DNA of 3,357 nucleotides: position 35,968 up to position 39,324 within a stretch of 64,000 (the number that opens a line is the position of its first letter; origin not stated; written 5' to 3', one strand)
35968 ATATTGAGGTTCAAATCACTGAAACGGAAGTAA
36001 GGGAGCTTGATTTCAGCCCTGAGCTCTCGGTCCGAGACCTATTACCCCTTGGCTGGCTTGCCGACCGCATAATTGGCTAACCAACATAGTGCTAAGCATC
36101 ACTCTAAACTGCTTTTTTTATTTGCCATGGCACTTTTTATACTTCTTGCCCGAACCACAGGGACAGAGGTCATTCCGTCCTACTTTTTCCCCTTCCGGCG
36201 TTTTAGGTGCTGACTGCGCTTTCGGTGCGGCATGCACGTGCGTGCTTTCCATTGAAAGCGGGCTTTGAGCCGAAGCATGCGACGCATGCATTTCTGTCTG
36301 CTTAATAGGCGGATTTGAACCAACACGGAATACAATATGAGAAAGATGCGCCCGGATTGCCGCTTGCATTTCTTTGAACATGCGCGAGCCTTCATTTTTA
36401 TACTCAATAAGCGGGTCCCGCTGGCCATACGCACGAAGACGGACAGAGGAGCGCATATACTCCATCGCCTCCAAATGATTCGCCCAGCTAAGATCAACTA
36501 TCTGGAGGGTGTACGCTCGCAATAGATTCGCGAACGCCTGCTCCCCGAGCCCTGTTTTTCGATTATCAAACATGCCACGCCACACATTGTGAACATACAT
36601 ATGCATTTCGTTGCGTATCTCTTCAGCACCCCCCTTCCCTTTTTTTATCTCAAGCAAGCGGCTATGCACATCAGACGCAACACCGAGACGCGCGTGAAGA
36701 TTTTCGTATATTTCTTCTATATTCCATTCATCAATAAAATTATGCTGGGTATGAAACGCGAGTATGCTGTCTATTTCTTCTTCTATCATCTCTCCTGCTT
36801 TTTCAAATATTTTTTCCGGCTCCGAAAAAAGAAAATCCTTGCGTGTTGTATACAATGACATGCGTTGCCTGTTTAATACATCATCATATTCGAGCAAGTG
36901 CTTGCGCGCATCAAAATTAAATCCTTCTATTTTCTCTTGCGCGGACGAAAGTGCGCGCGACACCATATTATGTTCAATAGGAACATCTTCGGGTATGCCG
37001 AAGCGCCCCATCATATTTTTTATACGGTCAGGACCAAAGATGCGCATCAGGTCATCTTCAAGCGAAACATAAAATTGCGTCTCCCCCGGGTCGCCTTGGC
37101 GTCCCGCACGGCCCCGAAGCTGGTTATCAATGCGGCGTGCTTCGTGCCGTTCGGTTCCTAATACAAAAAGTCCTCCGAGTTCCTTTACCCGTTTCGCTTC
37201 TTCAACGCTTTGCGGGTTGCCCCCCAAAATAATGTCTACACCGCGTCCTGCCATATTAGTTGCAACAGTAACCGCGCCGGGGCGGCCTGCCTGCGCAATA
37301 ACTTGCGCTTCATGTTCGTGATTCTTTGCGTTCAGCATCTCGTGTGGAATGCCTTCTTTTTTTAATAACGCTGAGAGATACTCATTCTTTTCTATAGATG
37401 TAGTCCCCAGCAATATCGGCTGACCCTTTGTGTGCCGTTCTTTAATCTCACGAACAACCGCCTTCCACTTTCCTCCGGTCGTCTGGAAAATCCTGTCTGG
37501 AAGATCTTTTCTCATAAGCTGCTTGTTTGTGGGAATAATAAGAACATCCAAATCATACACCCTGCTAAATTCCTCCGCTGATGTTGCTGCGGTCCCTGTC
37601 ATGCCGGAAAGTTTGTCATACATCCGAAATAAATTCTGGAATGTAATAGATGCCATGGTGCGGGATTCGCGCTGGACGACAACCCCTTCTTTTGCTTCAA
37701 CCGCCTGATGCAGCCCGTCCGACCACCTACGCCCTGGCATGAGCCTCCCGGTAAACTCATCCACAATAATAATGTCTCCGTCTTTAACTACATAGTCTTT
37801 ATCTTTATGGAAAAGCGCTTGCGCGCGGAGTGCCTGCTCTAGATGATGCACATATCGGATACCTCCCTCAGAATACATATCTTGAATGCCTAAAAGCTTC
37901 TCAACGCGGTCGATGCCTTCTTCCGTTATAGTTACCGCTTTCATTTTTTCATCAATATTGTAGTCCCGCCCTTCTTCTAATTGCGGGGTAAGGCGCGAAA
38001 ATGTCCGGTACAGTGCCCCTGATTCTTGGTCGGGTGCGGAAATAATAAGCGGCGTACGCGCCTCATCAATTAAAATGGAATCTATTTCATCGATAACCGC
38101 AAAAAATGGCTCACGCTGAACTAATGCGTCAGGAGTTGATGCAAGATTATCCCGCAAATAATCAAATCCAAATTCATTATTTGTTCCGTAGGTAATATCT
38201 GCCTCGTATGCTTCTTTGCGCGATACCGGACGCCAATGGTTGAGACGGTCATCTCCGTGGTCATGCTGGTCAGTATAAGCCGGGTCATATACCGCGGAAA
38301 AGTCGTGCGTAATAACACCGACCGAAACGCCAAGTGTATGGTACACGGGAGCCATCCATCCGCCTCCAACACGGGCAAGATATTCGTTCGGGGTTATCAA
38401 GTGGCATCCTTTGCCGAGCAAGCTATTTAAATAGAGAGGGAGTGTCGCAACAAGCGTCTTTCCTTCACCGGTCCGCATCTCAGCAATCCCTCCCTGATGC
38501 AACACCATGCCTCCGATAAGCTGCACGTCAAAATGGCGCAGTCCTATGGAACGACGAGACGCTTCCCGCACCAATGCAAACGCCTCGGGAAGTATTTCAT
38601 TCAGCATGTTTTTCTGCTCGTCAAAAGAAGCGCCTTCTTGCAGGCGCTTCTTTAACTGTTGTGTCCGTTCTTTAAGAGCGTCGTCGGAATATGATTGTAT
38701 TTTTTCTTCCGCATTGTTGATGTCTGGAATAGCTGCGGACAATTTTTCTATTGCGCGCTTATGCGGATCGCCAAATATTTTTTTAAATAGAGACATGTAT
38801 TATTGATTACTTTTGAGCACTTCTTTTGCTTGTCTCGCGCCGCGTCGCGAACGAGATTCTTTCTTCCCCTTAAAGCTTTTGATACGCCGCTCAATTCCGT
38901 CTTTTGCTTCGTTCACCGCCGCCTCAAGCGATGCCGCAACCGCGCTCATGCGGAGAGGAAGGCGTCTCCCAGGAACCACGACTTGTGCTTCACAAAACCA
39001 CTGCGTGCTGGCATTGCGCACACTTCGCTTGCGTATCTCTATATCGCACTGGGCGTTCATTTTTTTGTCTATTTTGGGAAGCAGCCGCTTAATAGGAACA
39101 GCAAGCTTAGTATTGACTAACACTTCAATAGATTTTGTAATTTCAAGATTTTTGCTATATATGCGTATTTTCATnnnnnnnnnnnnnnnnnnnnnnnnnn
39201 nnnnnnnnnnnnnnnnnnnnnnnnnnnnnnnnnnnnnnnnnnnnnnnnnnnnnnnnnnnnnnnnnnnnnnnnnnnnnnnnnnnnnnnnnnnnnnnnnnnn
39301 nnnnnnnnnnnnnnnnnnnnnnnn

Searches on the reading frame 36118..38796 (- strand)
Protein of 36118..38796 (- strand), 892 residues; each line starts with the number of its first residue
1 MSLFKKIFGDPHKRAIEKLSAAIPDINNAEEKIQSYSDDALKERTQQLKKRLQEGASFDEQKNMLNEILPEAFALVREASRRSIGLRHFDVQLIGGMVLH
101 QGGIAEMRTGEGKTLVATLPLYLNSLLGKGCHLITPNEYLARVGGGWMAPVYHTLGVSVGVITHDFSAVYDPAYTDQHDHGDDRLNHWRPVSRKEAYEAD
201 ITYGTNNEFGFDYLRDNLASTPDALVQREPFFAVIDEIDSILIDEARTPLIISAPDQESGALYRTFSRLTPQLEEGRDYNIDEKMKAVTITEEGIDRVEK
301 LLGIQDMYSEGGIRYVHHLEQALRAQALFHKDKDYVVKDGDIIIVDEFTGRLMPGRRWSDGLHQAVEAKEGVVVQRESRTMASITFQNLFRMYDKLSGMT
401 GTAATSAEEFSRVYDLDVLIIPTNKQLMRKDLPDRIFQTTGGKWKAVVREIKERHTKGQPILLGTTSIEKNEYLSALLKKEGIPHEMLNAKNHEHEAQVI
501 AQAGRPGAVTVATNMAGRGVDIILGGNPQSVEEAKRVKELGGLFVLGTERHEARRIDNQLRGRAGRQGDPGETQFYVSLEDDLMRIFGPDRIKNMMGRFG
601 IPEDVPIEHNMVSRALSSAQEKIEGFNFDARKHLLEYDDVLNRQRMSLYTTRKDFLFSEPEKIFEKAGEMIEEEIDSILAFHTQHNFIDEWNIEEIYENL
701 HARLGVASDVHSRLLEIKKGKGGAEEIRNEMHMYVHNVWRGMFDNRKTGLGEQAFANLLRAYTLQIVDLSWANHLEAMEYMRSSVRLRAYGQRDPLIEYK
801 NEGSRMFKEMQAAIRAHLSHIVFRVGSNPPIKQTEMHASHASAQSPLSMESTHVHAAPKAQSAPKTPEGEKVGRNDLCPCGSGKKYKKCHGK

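Call 13: find_related_loci(query=window:36118-38796:-, collection=genome_contigs, flank=4000)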
Query window:36118-38796:- (892 aa) in genome_contigs; peptide patterns used: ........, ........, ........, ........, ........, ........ (x = any residue, [..] = any of these).
600 stretches matched a pattern (row limit reached: there are more); 532 encode a relative of the query (tblastn E <= 1e-3); the best 80 are kept; 80 distinct loci.
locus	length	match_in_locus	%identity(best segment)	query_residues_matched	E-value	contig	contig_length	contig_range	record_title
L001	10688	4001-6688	85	1-889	0e+0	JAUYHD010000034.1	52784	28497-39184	MAG: bacterium isolate C24_maxbin.066 C24_k141_230273, whole genome shotgun sequence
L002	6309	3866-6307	68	1-822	0e+0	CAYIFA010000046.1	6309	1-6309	MAG TPA_asm: uncultured Candidatus Saccharibacteria bacterium isolate ERP119705_co1_703 genome assembly, contig: NODE_20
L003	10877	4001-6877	57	1-892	0e+0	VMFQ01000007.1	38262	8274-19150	MAG: Parcubacteria group bacterium Gr01-1014_33 G01um101433_scaffold_890, whole genome shotgun sequence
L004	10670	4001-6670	59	1-889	0e+0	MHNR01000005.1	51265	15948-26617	MAG: Candidatus Ryanbacteria bacterium RIFCSPHIGHO2_02_FULL_48_12 rifcsphigho2_02_scaffold_1605, whole genome shotgun se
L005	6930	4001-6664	56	1-889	0e+0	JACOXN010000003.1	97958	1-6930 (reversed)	MAG: Candidatus Giovannonibacteria bacterium isolate NC_groundwater_154_Ag_S-0.1um_46_13 S4_GD2017_2_S1_scaffold_86, who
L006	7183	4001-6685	56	1-891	0e+0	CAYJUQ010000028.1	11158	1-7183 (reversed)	MAG TPA_asm: uncultured Candidatus Saccharibacteria bacterium isolate ERP125453_co1_297 genome assembly, contig: NODE_67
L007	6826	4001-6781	55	1-891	0e+0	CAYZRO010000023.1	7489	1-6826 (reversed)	MAG TPA_asm: uncultured Candidatus Saccharibacteria bacterium isolate binchicken_co19_574 genome assembly, contig: NODE_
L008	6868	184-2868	56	1-892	0e+0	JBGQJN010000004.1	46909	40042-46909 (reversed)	MAG: Candidatus Paceibacteria bacterium isolate OBJ2_061818_070_22 k141_1262871_length_46909_cov_9.0000, whole genome sh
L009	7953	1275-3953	56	3-891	0e+0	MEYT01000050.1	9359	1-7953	MAG: Candidatus Azambacteria bacterium RIFCSPLOWO2_01_FULL_46_26 rifcsplowo2_01_scaffold_95006, whole genome shotgun seq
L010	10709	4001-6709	55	1-892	0e+0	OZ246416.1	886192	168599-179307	MAG: uncultured Gammaproteobacteria bacterium isolate binchicken_co266_193 genome assembly, chromosome: 1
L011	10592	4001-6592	56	1-889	0e+0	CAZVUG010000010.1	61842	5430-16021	MAG TPA_asm: uncultured Candidatus Saccharibacteria bacterium isolate SRP067234_co1_193 genome assembly, contig: k99_280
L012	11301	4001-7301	54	1-892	0e+0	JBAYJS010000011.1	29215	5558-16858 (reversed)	MAG: Candidatus Buchananbacteria bacterium isolate SO_2016_GW1_61 scaffold02848_OW334_2016, whole genome shotgun sequenc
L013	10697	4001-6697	55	1-882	0e+0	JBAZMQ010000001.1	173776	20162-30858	MAG: Patescibacteria group bacterium isolate SO_2017_LW4_47 scaffold_273_c1_LW137-91_2017, whole genome shotgun sequence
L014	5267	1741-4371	55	1-892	0e+0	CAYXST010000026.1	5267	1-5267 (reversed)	MAG TPA_asm: uncultured Candidatus Saccharibacteria bacterium isolate binchicken_co387_104 genome assembly, contig: NODE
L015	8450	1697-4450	54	1-892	0e+0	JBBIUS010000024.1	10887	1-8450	MAG: Candidatus Falkowbacteria bacterium isolate ETS170220_bin_59 NODE_5383_length_10887_cov_4.25353, whole genome shotg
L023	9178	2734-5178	56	7-891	0e+0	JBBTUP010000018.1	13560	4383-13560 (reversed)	MAG: Patescibacteria group bacterium isolate H41-bin126_1 H41_bin126_1_000000000018, whole genome shotgun sequence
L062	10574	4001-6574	53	1-891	0e+0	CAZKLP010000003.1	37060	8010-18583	MAG TPA_asm: uncultured Candidatus Saccharibacteria bacterium isolate binchicken_co38_1383 genome assembly, contig: NODE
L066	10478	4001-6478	54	2-889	0e+0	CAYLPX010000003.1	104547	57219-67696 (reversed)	MAG TPA_asm: uncultured Candidatus Saccharibacteria bacterium isolate SRP278252_co1_223 genome assembly, contig: NODE_18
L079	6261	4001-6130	63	1-705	0e+0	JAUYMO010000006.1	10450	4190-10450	MAG: Candidatus Giovannonibacteria bacterium isolate C24_metabat.bin.89 C24_k141_728548, whole genome shotgun sequence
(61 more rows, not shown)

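Call 37: find_homologous_proteins(query=window:36118-38796:-, max_evalue=1e-100)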
Query window:36118-38796:- (892 aa): 8000 proteins with E <= 1e-100 among 8000 candidates; the best 120 are listed.
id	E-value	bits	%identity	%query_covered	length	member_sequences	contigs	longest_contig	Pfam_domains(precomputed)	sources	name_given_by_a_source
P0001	0.0e+0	2039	100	100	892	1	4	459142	PF07517.21,PF07516.19,PF21090.4,PF02810.22,PF01043.27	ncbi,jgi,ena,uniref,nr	ncbi:MAG: preprotein translocase subunit SecA [Candidatus Niyogibacteria bacterium CG10_big_fil_rev_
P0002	0.0e+0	1750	85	99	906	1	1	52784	PF07517.21,PF07516.19,PF21090.4,PF01043.27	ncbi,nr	ncbi:MAG: preprotein translocase subunit SecA [bacterium]|nr:preprotein translocase subunit SecA [ba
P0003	0.0e+0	1688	82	100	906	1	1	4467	PF07517.21,PF07516.19,PF21090.4,PF01043.27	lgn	-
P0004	0.0e+0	1683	82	100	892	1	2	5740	PF07517.21,PF07516.19,PF21090.4,PF02810.22,PF01043.27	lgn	-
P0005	0.0e+0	1558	76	100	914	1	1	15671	PF07517.21,PF07516.19,PF21090.4,PF02810.22,PF01043.27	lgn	-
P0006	0.0e+0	1353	67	100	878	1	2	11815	PF07517.21,PF07516.19,PF21090.4,PF02810.22,PF01043.27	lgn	-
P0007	0.0e+0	1344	67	100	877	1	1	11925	PF07517.21,PF07516.19,PF21090.4,PF02810.22,PF01043.27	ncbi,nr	ncbi:MAG: preprotein translocase subunit SecA [Parcubacteria group bacterium Gr01-1014_44]|nr:MAG: p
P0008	0.0e+0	1336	65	100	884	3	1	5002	PF07517.21,PF07516.19,PF21090.4,PF02810.22,PF01043.27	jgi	-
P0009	0.0e+0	1241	62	100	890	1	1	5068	PF07517.21,PF07516.19,PF21090.4,PF02810.22,PF01043.27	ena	-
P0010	0.0e+0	1241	61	100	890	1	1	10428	PF07517.21,PF07516.19,PF21090.4,PF02810.22,PF01043.27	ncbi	-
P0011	0.0e+0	1235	61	100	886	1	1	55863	PF07517.21,PF07516.19,PF21090.4,PF02810.22,PF01043.27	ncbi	-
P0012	0.0e+0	1232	62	100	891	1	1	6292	PF07517.21,PF07516.19,PF21090.4,PF02810.22,PF01043.27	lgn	-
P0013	0.0e+0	1232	61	100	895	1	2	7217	PF07517.21,PF07516.19,PF21090.4,PF02810.22,PF01043.27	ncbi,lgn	-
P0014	0.0e+0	1228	60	100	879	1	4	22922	PF07517.21,PF07516.19,PF21090.4,PF02810.22,PF01043.27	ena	-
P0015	0.0e+0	1228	62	100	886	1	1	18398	PF07517.21,PF07516.19,PF21090.4,PF02810.22,PF01043.27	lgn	-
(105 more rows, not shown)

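Call 38: find_encoding_contigs(protein=P0005, flank=5000, max_places=1)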
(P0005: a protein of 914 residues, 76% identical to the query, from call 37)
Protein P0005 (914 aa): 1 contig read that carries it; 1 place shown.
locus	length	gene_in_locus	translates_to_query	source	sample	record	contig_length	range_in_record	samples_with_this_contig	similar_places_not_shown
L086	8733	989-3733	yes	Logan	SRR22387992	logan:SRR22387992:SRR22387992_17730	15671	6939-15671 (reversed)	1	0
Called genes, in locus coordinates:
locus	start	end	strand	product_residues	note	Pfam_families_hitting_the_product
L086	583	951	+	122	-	PF02482:Ribosomal_S30AE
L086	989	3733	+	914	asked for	PF07517:SecA_DEAD, PF01043:SecA_PP_bind, PF21090:P-loop_SecA, PF07516:SecA_SW, PF02810:SEC-C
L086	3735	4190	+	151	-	PF00293:NUDIX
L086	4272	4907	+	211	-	PF01909:NTP_transf_2 (weak), PF18765:Polbeta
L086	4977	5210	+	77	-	PF15919:HicB_lk_antitox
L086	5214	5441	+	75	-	PF07927:HicA_toxin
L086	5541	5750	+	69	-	-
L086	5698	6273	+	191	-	PF14907:NTP_transf_5 (faint), PF08843:AbiEii (weak), PF19502:DUF6036 (weak)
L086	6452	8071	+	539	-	PF13238:AAA_18 (weak)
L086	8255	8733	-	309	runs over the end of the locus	PF03741:TerC, PF04332:DUF475, PF03741:TerC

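Call 39: find_encoding_contigs(protein=P0007, flank=5000, max_places=1)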
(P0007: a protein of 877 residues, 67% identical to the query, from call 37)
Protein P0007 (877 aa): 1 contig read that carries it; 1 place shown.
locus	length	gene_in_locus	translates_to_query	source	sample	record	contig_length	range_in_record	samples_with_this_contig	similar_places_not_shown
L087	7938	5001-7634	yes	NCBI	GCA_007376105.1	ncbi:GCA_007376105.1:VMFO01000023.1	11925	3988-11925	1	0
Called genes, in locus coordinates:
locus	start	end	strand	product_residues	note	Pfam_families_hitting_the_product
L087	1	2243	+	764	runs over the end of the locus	PF04932:Wzy_C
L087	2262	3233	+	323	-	PF01073:3Beta_HSD, PF01370:Epimerase, PF02719:Polysacc_synt_2, PF04321:RmlD_sub_bind, PF16363:GDP_Man_Dehyd, PF07993:NAD_binding_4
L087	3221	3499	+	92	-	-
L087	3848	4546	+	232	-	PF00702:Hydrolase, PF13419:HAD_2, PF13242:Hydrolase_like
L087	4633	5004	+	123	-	PF02482:Ribosomal_S30AE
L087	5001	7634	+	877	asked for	PF07517:SecA_DEAD, PF01043:SecA_PP_bind, PF21090:P-loop_SecA, PF07516:SecA_SW, PF02810:SEC-C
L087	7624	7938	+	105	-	PF04266:ASCH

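Call 40: find_encoding_contigs(protein=P0006, flank=5000, max_places=1)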
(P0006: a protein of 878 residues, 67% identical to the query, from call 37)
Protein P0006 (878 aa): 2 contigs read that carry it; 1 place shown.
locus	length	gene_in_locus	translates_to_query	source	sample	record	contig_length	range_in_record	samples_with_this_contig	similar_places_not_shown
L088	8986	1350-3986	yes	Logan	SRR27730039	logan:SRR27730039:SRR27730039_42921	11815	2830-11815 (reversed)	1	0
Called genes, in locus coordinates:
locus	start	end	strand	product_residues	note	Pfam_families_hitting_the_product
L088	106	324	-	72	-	-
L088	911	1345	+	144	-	PF02482:Ribosomal_S30AE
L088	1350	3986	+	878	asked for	PF07517:SecA_DEAD, PF01043:SecA_PP_bind, PF21090:P-loop_SecA, PF07516:SecA_SW, PF02810:SEC-C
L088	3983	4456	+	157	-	PF00293:NUDIX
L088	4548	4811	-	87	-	-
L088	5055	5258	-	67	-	-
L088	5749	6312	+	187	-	PF09335:VTT_dom (weak)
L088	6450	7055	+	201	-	PF01928:CYTH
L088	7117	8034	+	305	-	PF01544:CorA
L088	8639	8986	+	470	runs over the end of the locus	PF01619:Pro_dh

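Call 41: find_encoding_contigs(protein=P0011, flank=5000, max_places=1)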
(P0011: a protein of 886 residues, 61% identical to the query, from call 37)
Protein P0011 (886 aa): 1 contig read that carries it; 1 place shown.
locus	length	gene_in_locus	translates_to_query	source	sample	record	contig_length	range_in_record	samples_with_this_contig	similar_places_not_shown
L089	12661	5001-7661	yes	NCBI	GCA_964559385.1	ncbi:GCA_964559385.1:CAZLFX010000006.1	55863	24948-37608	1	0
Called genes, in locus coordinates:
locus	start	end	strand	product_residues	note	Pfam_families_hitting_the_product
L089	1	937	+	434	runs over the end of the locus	-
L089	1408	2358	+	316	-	PF01565:FAD_binding_4, PF02873:MurB_C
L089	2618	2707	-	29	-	-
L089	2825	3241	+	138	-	PF02482:Ribosomal_S30AE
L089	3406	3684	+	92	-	PF02675:AdoMet_dc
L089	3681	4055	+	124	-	PF02675:AdoMet_dc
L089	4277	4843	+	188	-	PF20803:PaaX_M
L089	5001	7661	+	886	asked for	PF07517:SecA_DEAD, PF01043:SecA_PP_bind, PF21090:P-loop_SecA, PF07516:SecA_SW, PF02810:SEC-C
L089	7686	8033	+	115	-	PF18924:DUF5674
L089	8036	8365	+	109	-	-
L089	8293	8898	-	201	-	-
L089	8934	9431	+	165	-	PF07610:DUF1573 (weak)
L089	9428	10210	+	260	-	-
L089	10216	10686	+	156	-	-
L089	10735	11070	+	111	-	-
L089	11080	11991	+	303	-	-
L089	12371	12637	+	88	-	PF18926:DUF5676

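Call 42: find_encoding_contigs(protein=P0015, flank=5000, max_places=1)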
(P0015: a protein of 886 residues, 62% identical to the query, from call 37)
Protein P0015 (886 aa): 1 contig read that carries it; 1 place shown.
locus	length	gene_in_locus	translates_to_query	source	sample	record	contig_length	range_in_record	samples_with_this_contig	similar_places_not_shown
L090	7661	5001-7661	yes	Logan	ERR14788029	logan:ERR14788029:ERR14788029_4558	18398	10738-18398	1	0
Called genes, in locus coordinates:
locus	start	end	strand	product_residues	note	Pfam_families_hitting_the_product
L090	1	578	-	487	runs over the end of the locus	PF13727:CoA_binding_3, PF02397:Bac_transf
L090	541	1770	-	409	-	PF13477:Glyco_trans_4_2 (weak), PF13439:Glyco_transf_4, PF13579:Glyco_trans_4_4, PF00534:Glycos_transf_1, PF13692:Glyco_trans_1_4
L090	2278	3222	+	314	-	PF01565:FAD_binding_4, PF02873:MurB_C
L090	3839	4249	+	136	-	PF02482:Ribosomal_S30AE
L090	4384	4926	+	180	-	PF01862:PvlArgDC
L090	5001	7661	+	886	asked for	PF07517:SecA_DEAD, PF01043:SecA_PP_bind, PF21090:P-loop_SecA, PF07516:SecA_SW, PF02810:SEC-C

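Call 43: find_encoding_contigs(protein=P0004, flank=5000, max_places=2)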
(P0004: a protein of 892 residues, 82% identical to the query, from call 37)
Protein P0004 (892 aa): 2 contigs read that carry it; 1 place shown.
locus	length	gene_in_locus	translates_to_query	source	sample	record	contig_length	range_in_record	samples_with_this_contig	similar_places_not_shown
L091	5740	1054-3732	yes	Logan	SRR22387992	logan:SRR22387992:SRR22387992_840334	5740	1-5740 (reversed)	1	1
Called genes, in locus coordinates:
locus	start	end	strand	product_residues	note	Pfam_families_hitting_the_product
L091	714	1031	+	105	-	-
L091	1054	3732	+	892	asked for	PF07517:SecA_DEAD, PF01043:SecA_PP_bind, PF21090:P-loop_SecA, PF07516:SecA_SW, PF02810:SEC-C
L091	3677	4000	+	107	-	-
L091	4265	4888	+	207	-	-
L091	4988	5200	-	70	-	-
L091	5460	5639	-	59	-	-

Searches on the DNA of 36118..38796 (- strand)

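Call 53: search_rna_families(sources=[L001, L002, L023, L066, L076, L079, L087, L088, L089, L090], threshold=gathering)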
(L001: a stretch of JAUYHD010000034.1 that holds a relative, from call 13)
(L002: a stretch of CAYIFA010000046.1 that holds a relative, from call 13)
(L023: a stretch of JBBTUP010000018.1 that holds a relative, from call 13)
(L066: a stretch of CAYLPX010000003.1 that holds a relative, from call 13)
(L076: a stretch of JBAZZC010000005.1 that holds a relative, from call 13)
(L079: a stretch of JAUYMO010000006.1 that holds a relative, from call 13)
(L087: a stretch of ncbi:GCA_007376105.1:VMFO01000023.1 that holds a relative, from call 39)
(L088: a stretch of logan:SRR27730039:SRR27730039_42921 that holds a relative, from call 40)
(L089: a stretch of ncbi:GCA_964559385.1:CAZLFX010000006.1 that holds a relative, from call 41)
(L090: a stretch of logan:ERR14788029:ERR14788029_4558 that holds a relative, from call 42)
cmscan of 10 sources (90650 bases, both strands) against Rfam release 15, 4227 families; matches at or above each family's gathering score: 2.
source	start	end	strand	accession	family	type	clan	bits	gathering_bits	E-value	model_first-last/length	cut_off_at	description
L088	8327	8401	+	RF00005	tRNA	Gene; tRNA;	CL00001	73.1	29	6.2e-14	1-71/71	no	tRNA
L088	8118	8191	+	RF00005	tRNA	Gene; tRNA;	CL00001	71.7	29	1.5e-13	1-71/71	no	tRNA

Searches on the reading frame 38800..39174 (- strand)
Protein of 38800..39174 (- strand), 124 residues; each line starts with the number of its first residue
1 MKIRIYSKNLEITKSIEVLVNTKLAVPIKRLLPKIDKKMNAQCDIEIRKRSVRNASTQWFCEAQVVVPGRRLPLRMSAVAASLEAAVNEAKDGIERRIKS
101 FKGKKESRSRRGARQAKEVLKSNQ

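Call 12: search_protein_families(library=pfam, proteins=[window:38800-39174:-], max_evalue=0.1)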
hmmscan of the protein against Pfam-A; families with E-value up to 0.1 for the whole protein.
window:38800-39174:- (124 aa): 1 family
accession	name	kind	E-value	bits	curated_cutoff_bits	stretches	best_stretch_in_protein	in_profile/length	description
PF02482.25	Ribosomal_S30AE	-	1.5e-08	35.7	23.7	1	3-105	1-87/88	Sigma 54 modulation protein / S30EA ribosomal protein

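Call 63: search_protein_families(library=ncbifam, proteins=[window:38800-39174:-], max_evalue=1)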
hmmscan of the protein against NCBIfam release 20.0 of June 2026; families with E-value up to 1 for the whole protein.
window:38800-39174:- (124 aa): 4 families
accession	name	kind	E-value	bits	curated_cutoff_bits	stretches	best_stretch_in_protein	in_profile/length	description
TIGR00741.1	yfiA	equivalog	5.2e-08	33.3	40.9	1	1-110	1-100/102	ribosome hibernation-promoting factor, HPF/YfiA family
TIGR02345.1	chap_CCT_eta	equivalog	0.039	12.3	669.2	1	31-96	271-336/523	T-complex protein 1 subunit eta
NF007654.0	PRK10324.1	equivalog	0.065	13.8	158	1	1-114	1-99/113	ribosome-associated translation inhibitor RaiA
TIGR01532.1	E4PD_g-proteo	equivalog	0.086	12.1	530.55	1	18-43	206-231/325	erythrose-4-phosphate dehydrogenase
